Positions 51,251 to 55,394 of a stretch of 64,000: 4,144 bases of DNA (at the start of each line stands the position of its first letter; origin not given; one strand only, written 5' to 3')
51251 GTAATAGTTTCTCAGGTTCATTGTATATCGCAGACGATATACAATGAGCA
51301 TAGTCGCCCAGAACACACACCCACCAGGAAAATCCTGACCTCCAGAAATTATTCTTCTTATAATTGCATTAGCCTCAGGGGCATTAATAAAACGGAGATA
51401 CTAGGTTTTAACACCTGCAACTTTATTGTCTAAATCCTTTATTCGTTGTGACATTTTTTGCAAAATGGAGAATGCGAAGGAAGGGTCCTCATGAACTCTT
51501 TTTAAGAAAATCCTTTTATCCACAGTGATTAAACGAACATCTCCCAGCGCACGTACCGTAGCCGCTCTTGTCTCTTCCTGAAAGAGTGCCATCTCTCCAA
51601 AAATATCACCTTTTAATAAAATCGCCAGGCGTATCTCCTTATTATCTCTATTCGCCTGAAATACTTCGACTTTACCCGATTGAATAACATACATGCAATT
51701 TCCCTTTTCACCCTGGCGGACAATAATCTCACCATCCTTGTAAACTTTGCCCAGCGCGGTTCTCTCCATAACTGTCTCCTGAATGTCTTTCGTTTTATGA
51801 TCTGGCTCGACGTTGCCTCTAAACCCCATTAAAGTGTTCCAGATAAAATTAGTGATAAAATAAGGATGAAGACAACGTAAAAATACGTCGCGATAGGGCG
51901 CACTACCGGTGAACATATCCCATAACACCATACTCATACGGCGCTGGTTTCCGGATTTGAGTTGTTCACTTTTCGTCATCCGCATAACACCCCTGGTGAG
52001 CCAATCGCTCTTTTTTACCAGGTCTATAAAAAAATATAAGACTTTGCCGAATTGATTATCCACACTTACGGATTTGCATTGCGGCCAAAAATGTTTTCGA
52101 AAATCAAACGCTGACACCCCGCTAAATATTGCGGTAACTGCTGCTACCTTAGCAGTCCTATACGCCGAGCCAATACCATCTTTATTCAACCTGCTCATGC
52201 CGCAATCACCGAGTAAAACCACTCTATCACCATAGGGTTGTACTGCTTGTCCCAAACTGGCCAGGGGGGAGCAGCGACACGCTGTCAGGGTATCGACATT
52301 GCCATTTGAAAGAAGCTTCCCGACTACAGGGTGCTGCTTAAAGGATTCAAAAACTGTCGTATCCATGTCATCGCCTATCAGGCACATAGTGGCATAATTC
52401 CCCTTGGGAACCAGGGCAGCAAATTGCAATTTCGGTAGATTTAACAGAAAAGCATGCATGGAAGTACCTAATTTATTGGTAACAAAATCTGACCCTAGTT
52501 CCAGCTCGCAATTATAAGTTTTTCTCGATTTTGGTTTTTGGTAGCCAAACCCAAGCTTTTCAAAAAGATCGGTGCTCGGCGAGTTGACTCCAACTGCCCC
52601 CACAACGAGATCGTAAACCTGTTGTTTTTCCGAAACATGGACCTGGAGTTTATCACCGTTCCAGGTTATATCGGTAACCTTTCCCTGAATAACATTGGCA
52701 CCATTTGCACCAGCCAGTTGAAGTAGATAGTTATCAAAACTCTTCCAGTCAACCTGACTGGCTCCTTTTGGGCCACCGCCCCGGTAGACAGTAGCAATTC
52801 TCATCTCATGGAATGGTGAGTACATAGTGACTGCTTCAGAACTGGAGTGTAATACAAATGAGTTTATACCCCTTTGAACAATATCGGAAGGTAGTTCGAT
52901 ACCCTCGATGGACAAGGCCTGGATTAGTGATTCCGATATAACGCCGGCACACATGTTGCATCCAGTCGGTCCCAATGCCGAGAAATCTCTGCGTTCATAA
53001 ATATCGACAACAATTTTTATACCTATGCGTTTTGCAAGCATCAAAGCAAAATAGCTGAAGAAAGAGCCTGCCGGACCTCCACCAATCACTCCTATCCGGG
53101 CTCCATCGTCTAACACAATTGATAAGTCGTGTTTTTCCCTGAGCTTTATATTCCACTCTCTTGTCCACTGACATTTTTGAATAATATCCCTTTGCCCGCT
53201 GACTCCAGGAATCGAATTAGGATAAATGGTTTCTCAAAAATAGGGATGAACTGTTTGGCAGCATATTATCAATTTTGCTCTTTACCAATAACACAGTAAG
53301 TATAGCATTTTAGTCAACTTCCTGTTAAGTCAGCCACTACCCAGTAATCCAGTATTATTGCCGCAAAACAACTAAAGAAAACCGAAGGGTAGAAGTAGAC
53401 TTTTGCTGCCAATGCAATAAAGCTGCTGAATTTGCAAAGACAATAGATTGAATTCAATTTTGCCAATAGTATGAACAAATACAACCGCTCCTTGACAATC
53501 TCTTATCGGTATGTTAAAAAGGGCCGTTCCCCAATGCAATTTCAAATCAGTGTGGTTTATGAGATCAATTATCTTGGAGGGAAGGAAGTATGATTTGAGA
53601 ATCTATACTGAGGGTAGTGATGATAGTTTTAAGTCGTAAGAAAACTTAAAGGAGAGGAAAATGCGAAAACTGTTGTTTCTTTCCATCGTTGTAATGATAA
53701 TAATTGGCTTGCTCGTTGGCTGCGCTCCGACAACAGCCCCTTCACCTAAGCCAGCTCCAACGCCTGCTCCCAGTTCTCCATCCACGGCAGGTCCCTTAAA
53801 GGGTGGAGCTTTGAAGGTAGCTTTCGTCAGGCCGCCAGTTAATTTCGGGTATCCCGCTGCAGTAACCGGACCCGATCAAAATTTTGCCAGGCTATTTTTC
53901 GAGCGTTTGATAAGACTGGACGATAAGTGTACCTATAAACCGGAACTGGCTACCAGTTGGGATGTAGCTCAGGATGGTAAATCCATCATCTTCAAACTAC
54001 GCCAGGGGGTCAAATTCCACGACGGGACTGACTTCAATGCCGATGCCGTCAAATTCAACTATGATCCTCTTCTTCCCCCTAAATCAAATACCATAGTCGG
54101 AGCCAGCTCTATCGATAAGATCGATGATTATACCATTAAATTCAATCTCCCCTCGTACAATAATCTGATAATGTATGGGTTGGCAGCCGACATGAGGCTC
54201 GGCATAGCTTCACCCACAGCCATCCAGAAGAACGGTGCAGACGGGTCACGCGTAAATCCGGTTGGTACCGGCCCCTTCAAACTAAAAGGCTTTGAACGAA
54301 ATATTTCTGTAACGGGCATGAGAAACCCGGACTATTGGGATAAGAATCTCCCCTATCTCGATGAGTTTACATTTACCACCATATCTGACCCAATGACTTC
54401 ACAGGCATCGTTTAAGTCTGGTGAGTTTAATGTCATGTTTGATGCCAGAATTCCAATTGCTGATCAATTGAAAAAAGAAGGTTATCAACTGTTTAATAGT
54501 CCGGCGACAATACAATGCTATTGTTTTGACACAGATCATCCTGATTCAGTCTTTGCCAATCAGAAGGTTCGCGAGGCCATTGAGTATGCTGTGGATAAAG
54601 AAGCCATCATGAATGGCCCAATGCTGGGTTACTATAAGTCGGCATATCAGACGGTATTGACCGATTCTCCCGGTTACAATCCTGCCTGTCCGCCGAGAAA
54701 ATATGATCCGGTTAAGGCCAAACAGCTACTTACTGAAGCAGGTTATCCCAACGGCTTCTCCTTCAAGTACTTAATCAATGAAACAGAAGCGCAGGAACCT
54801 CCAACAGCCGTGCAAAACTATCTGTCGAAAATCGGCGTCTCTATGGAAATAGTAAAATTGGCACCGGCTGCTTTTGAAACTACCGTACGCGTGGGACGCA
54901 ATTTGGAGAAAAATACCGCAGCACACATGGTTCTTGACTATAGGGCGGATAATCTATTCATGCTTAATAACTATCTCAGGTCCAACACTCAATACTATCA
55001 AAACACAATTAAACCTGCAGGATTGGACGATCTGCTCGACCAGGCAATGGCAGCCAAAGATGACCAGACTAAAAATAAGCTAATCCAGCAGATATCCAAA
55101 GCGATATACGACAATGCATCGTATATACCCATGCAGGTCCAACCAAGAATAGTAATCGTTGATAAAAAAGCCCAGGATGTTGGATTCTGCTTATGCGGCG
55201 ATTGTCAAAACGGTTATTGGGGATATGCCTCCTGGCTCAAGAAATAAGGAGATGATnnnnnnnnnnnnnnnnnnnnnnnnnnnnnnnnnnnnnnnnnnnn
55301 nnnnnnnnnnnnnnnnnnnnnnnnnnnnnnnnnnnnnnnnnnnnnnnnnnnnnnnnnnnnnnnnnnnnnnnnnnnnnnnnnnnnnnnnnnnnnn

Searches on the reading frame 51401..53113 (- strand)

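Call 45: search_protein_families(library=pfam, proteins=[window:51401-53113:-], max_evalue=0.00001)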
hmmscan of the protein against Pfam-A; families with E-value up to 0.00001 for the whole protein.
window:51401-53113:- (570 aa): 1 family
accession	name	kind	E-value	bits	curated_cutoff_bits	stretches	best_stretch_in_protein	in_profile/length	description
PF00027.35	cNMP_binding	-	1.5e-25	89.4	27.5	1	457-538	3-84/89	Cyclic nucleotide-binding domain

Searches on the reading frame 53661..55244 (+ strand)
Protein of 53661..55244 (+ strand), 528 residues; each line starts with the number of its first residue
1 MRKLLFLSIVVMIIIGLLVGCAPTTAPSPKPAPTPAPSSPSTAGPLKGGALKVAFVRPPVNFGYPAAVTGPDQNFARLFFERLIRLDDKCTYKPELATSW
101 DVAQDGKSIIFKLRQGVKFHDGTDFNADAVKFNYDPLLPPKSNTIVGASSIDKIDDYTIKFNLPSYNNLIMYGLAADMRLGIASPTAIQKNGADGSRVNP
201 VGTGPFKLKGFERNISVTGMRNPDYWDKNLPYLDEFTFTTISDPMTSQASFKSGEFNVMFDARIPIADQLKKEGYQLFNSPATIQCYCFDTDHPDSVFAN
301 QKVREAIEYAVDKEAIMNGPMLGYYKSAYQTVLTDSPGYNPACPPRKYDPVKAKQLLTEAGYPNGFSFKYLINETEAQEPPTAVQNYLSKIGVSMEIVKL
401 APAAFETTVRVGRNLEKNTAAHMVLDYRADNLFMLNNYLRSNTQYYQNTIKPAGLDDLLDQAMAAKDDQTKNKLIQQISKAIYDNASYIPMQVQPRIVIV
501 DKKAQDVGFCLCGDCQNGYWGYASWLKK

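Call 45: search_protein_families(library=pfam, proteins=[window:53661-55244:+], max_evalue=0.00001)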
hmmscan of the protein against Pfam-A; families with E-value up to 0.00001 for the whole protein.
window:53661-55244:+ (528 aa): 1 family
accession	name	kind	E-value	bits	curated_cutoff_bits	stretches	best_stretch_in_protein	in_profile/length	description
PF00496.27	SBP_bac_5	-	5.2e-75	253.3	32.4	1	92-410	2-328/368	Bacterial extracellular solute-binding proteins, family 5 Middle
